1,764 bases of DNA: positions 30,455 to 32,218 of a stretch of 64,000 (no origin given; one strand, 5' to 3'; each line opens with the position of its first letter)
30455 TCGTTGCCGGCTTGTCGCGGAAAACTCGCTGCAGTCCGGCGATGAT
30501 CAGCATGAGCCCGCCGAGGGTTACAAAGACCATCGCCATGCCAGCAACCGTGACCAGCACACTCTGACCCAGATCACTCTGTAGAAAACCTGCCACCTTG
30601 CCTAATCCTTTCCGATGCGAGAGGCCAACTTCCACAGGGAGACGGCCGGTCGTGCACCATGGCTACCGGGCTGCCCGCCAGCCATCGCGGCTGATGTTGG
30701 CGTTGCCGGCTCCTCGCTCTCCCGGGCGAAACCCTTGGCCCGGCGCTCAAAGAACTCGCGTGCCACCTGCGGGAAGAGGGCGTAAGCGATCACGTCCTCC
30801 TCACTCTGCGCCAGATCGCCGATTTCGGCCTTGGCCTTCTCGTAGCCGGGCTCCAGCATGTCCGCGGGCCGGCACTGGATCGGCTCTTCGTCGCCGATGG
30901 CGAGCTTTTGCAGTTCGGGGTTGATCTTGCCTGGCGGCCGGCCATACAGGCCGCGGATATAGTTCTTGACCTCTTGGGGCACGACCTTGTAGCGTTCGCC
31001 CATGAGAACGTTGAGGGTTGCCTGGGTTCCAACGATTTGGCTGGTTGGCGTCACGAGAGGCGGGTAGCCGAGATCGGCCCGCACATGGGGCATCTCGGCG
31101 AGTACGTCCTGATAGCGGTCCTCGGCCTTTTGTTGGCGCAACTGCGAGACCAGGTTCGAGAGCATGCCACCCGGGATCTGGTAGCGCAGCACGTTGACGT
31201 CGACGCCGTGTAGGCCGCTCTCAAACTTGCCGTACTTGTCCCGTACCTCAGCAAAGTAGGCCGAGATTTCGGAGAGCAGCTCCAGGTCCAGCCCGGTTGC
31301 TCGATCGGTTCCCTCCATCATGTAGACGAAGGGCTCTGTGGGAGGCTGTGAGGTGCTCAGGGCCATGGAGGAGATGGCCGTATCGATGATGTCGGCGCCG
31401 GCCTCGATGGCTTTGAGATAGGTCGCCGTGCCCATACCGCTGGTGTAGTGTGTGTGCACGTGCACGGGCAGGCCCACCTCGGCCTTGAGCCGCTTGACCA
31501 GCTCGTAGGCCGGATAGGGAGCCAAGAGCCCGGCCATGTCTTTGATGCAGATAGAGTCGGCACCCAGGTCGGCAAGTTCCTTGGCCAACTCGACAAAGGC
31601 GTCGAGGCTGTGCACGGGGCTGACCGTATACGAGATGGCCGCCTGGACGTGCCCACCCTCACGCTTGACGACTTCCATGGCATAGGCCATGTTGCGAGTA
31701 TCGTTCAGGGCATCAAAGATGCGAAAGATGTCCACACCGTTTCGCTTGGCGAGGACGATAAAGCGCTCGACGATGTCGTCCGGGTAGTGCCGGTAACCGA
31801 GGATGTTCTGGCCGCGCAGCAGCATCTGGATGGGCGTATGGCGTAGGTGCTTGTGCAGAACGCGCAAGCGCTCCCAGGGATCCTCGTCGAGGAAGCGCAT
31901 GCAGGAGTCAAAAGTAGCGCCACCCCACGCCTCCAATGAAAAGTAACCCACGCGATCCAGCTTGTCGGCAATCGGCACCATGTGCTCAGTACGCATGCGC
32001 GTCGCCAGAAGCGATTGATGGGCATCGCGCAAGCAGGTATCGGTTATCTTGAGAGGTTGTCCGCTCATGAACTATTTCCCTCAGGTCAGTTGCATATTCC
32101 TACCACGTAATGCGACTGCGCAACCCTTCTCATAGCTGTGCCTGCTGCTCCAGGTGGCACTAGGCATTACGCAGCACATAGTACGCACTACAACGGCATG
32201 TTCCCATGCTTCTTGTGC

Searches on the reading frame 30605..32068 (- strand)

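Call 26: search_protein_families(library=pfam, max_evalue=0.00001, proteins=[window:30605-32068:-])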
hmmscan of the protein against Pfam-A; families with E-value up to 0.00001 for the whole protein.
window:30605-32068:- (488 aa): 2 families
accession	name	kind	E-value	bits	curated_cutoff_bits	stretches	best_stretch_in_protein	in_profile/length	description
PF02436.23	PYC_OADA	-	1.5e-58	198.3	27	1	293-464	1-181/201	Conserved carboxylase domain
PF00682.25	HMGL-like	-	5.2e-21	75.7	29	1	6-269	2-257/260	HMGL-like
